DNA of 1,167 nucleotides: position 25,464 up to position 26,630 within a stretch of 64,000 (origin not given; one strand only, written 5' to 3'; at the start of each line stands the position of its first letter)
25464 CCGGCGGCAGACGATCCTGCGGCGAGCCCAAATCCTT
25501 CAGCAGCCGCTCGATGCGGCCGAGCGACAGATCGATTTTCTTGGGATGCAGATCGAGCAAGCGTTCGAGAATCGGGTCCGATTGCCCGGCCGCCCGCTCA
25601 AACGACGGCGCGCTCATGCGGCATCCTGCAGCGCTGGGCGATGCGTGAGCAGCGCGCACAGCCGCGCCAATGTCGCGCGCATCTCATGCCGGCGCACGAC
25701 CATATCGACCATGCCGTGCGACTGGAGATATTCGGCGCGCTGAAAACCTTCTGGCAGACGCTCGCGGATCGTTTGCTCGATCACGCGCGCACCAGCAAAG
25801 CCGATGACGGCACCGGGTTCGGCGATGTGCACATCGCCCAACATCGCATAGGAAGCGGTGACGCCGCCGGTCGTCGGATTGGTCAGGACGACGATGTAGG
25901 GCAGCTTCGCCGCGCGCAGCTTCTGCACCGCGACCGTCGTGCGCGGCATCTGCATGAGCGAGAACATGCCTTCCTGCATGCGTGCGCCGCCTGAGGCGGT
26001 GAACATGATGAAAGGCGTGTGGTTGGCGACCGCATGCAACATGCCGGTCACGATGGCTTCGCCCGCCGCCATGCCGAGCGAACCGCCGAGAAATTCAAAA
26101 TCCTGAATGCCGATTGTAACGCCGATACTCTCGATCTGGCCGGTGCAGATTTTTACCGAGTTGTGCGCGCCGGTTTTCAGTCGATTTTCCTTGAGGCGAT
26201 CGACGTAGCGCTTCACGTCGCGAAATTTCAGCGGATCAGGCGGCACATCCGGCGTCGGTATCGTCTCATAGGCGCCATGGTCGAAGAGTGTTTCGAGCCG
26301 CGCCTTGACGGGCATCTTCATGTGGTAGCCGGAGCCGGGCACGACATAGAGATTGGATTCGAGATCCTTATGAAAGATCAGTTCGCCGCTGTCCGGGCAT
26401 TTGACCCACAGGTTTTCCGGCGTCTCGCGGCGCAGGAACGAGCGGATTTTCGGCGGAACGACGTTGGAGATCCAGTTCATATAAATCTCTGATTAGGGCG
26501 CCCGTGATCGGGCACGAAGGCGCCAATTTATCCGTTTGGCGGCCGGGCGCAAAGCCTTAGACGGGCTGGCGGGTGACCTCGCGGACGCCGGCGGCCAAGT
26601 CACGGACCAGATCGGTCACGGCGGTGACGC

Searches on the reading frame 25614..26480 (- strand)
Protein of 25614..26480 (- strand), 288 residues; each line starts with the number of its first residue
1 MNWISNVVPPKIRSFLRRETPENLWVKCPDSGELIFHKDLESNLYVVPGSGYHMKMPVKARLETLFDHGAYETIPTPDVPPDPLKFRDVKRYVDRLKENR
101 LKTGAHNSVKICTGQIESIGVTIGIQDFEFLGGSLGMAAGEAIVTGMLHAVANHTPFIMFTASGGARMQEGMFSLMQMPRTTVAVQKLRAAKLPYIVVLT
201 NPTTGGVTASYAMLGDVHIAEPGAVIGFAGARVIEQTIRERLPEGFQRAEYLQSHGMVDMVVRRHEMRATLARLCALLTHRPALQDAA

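Call 92: search_protein_families(library=pfam, proteins=[window:25614-26480:-], max_evalue=0.00001)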
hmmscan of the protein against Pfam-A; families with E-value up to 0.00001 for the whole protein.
window:25614-26480:- (288 aa): 1 family
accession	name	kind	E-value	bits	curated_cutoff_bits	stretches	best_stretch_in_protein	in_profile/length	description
PF01039.27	Carboxyl_trans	-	5.6e-16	58.7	22.3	1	97-238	35-177/493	Carboxyl transferase domain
